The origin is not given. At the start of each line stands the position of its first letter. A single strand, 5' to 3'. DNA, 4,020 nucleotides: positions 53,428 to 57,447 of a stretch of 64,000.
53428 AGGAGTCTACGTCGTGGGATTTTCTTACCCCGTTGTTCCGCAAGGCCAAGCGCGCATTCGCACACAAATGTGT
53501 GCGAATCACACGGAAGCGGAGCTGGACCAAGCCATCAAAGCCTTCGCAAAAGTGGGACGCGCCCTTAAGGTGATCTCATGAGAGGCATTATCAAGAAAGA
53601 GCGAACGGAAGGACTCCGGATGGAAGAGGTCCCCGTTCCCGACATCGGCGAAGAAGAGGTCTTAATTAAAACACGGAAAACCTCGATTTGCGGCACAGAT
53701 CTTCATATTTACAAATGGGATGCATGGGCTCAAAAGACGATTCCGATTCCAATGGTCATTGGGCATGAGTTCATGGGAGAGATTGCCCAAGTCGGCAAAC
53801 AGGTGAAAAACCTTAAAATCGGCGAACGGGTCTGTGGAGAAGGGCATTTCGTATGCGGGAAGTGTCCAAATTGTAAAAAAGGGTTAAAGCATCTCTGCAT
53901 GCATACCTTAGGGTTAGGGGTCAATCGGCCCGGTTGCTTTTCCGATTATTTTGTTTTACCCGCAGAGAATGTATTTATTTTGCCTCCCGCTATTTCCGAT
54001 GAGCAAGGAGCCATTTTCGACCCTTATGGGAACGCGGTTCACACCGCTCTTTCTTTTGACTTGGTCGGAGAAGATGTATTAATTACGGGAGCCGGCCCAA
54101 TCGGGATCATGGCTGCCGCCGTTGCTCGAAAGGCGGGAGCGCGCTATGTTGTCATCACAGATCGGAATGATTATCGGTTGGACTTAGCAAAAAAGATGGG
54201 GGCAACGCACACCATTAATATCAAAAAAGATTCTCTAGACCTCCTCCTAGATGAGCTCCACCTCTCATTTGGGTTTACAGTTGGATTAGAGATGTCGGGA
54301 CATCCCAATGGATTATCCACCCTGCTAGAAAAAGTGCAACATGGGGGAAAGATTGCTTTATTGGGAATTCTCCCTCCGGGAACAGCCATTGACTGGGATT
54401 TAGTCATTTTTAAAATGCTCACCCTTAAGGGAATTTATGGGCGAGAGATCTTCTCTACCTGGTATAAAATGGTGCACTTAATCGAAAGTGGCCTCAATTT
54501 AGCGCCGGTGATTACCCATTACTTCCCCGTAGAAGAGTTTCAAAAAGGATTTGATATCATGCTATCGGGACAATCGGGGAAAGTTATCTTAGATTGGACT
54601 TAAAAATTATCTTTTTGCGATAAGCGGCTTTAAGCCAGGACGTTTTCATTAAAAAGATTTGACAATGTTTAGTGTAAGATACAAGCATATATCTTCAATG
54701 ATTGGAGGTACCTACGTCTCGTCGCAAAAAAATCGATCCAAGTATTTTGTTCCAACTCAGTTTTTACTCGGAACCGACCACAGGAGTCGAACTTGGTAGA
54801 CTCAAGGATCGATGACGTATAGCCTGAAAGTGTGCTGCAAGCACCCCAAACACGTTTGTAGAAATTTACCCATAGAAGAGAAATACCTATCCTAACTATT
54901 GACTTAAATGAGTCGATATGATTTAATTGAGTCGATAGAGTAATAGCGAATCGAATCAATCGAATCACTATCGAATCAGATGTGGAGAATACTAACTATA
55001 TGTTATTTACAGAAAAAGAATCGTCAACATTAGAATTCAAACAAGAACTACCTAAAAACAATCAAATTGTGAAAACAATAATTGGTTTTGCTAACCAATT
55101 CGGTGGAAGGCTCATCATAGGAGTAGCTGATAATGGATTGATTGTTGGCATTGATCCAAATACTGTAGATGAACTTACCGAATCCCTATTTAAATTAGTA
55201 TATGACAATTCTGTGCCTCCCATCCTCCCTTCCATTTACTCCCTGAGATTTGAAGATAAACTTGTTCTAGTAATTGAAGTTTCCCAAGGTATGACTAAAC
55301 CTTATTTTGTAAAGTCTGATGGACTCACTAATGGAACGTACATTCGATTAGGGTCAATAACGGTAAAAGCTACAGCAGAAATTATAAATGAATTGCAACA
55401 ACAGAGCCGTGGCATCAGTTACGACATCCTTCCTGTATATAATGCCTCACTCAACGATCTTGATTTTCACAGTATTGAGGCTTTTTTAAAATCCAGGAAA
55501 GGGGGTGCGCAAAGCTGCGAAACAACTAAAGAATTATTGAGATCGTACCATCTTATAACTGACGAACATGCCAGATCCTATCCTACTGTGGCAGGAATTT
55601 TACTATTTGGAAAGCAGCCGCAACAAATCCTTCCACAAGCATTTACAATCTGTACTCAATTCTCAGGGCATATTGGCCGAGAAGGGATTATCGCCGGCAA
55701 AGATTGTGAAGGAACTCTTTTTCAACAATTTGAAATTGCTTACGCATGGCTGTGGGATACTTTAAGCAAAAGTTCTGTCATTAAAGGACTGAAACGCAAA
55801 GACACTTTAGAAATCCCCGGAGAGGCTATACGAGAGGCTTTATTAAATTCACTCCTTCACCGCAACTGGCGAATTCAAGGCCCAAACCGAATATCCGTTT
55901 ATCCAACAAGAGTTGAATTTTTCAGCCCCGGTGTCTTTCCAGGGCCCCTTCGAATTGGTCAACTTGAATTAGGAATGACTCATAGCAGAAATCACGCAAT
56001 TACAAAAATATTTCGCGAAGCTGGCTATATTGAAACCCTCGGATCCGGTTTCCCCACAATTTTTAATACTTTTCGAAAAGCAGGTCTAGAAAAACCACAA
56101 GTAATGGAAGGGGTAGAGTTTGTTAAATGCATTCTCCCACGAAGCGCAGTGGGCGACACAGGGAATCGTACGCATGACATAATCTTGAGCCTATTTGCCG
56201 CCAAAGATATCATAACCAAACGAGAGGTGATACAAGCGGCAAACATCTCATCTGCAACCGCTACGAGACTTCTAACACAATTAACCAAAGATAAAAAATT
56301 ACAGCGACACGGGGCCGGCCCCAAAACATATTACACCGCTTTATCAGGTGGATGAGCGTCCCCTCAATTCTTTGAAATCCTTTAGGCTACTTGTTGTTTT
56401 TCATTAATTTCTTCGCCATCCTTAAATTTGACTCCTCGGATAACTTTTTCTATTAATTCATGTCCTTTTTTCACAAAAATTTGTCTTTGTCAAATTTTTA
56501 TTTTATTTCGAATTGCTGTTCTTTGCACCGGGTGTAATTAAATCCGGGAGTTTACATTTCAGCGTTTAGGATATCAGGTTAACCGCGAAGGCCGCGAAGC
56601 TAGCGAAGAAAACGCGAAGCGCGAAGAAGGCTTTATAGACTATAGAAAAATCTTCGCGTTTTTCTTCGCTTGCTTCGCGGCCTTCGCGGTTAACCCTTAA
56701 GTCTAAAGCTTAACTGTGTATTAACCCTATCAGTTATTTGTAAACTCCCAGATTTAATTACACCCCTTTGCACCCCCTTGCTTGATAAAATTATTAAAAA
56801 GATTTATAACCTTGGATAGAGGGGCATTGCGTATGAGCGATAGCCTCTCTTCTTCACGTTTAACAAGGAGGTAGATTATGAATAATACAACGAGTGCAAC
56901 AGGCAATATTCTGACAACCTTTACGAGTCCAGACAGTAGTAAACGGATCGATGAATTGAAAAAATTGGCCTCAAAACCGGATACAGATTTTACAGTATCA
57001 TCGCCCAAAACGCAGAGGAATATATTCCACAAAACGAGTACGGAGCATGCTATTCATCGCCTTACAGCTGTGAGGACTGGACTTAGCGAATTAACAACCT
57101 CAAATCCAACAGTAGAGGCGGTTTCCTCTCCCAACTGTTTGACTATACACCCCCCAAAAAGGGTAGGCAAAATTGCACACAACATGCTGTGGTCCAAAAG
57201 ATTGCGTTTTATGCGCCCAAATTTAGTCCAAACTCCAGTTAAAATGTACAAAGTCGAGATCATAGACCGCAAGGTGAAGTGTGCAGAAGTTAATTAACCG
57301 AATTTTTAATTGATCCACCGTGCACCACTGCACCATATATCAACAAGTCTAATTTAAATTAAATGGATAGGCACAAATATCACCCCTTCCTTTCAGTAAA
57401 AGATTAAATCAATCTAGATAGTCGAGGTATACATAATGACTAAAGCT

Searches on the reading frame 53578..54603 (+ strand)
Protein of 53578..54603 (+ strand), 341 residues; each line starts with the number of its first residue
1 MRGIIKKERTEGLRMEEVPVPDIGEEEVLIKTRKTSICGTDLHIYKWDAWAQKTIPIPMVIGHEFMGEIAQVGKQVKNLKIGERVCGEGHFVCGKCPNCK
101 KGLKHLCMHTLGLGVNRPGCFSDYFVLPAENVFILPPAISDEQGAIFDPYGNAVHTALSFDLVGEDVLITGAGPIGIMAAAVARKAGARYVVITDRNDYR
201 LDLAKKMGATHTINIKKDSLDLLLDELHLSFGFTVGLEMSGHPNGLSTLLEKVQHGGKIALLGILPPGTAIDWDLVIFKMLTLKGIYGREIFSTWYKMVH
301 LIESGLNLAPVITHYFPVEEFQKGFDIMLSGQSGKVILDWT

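Call 20: find_related_loci(query=window:53578-54603:+, collection=genome_contigs, flank=10000)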
Query window:53578-54603:+ (341 aa) in genome_contigs; peptide patterns used: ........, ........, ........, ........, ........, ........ (x = any residue, [..] = any of these).
600 stretches matched a pattern (row limit reached: there are more); 572 encode a relative of the query (tblastn E <= 1e-3); the best 80 are kept; 80 distinct loci.
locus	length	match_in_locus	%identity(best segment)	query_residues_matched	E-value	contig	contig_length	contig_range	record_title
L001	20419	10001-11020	77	1-340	0e+0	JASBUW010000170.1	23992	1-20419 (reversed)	MAG: Parachlamydiaceae bacterium isolate BWSM_84 k141_1198750, whole genome shotgun sequence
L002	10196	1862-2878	76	1-340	2e-177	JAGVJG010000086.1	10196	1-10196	MAG: Parachlamydiales bacterium isolate SW_18 c_000000047125, whole genome shotgun sequence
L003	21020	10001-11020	73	1-340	9e-174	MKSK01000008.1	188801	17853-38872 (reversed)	MAG: Chlamydiales bacterium 38-26 SCNpilot_expt_500_p_scaffold_72, whole genome shotgun sequence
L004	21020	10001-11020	72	1-340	5e-173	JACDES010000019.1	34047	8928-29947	MAG: Parachlamydiaceae bacterium isolate MGR_bin366 SD2903_NODE_129_length_34047_cov_2.993131, whole genome shotgun sequ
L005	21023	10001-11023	75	1-341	5e-173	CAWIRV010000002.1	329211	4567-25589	MAG: uncultured Parachlamydiaceae bacterium isolate MFD09206.bin.1.237 genome assembly, contig: contig_21105, whole geno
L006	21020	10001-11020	73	1-340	1e-170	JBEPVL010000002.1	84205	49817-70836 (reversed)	MAG: Chlamydiota bacterium isolate 22E.semibin_refined.032 NODE_236_length_84205_cov_46.527059, whole genome shotgun seq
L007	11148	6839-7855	73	1-340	8e-168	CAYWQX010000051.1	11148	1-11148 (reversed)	MAG TPA_asm: uncultured bacterium isolate SRP199154_co2_70 genome assembly, contig: NODE_4026_length_11148_cov_22.708735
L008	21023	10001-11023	69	1-341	7e-163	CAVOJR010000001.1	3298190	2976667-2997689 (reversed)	MAG: uncultured Chlamydiae bacterium isolate MFD00082.bin.1.23 genome assembly, contig: contig_10752, whole genome shotg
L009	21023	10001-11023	70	1-341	4e-161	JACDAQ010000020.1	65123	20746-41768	MAG: Candidatus Protochlamydia sp. isolate MGR_bin260 SD2897-2912_k127_562613, whole genome shotgun sequence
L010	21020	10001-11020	71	1-340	3e-159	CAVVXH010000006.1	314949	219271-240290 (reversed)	MAG: uncultured Parachlamydiaceae bacterium isolate MFD04540.bin.3.34 genome assembly, contig: contig_19435, whole genom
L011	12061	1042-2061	67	1-340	1e-157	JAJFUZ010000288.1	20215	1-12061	MAG: Parachlamydia sp. isolate bin.582 k141_3761640, whole genome shotgun sequence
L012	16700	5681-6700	69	1-340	5e-157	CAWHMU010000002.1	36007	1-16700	MAG: uncultured Chlamydiae bacterium isolate MFD02832.bin.3.201 genome assembly, contig: contig_17473, whole genome shot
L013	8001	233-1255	67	1-341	2e-156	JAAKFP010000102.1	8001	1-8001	MAG: Chlamydiae bacterium isolate K940_chlam_7 K940chlam7_102, whole genome shotgun sequence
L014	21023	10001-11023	66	1-341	5e-156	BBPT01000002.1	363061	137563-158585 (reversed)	Parachlamydiaceae bacterium HS-T3 DNA, contig: NODE_2, whole genome shotgun sequence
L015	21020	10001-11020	69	1-340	9e-156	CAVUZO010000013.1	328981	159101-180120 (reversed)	MAG: uncultured Parachlamydiaceae bacterium isolate MFD04540.bin.2.15 genome assembly, contig: contig_959, whole genome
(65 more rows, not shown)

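Call 92: find_encoding_contigs(protein=window:53578-54603:+, flank=2000, max_places=3)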
Protein window:53578-54603:+ (341 aa): no gene with exactly this product is on record in the collection.

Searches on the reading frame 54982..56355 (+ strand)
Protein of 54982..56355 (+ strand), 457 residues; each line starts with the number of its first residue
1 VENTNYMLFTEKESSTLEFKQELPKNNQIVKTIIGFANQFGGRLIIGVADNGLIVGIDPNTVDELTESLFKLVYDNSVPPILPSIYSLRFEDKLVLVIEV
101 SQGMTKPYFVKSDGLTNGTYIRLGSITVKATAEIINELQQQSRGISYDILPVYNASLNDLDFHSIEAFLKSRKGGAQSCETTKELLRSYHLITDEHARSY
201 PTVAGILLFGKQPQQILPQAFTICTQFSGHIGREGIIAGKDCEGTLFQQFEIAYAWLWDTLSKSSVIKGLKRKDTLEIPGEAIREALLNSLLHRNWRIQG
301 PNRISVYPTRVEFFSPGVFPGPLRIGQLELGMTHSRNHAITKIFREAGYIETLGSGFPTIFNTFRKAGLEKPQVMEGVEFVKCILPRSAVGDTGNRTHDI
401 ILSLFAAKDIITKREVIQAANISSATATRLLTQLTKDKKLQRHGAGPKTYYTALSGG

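Call 4: search_protein_families(library=pfam, proteins=[window:54982-56355:+], max_evalue=1)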
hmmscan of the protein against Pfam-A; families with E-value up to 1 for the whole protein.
window:54982-56355:+ (457 aa): 6 families
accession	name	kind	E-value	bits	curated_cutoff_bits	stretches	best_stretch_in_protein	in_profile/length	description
PF04326.19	SLFN_AlbA_2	-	3.9e-23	82.7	25.3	1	13-130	1-117/118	Schlafen, AlbA_2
PF13749.12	HATPase_c_4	-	2.4e-15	56.7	26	1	303-384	5-88/89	Putative ATP-dependent DNA helicase recG C-terminal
PF13412.12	HTH_24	-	0.036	14.1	21.9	1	401-437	8-44/48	Winged helix-turn-helix DNA-binding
PF08220.18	HTH_DeoR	-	0.064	13.5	21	1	398-443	2-47/57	DeoR-like helix-turn-helix domain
PF24033.1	DUF7342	-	0.069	13.6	31.6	1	412-452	19-59/150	Family of unknown function (DUF7342)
PF09339.16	HTH_IclR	-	0.17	12.1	22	1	401-436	8-44/52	IclR helix-turn-helix domain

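Call 78: search_protein_families(library=padloc, proteins=[window:54982-56355:+], max_evalue=0.01)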
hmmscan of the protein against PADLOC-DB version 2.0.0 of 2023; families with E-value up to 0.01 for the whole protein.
window:54982-56355:+ (457 aa): 4 families
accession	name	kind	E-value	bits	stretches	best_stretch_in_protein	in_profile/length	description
PDLC02394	pAgo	-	7.6e-16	55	1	26-309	54-346/1121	-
PDLC02402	Aga_SIR2-PNTD1-PNTD2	-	5e-15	52.7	1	132-358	296-533/876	Class I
PDLC02418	Aga_SIR2-Kinase-PNTD1-PNTD2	-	1.4e-10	38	1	134-319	157-361/756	Class I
PDLC05032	PDC-S50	-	5.1e-08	30.4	1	7-126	12-139/387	-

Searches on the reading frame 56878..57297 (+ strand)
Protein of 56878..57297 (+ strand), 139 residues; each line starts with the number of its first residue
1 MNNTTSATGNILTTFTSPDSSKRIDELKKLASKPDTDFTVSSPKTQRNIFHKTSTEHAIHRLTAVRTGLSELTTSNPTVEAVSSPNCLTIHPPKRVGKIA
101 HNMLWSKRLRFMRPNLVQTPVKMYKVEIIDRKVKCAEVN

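Call 4: search_protein_families(library=pfam, proteins=[window:56878-57297:+], max_evalue=1)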
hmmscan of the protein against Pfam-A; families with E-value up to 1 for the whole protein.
window:56878-57297:+ (139 aa): 1 family
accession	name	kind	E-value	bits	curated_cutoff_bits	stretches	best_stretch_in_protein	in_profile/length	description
PF10544.15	T5orf172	-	0.095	13.7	20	1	20-62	24-66/101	T5orf172 domain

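Call 78: search_protein_families(library=padloc, proteins=[window:56878-57297:+], max_evalue=0.01)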
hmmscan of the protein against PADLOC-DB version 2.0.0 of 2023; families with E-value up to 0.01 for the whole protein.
window:56878-57297:+ (139 aa): 0 families
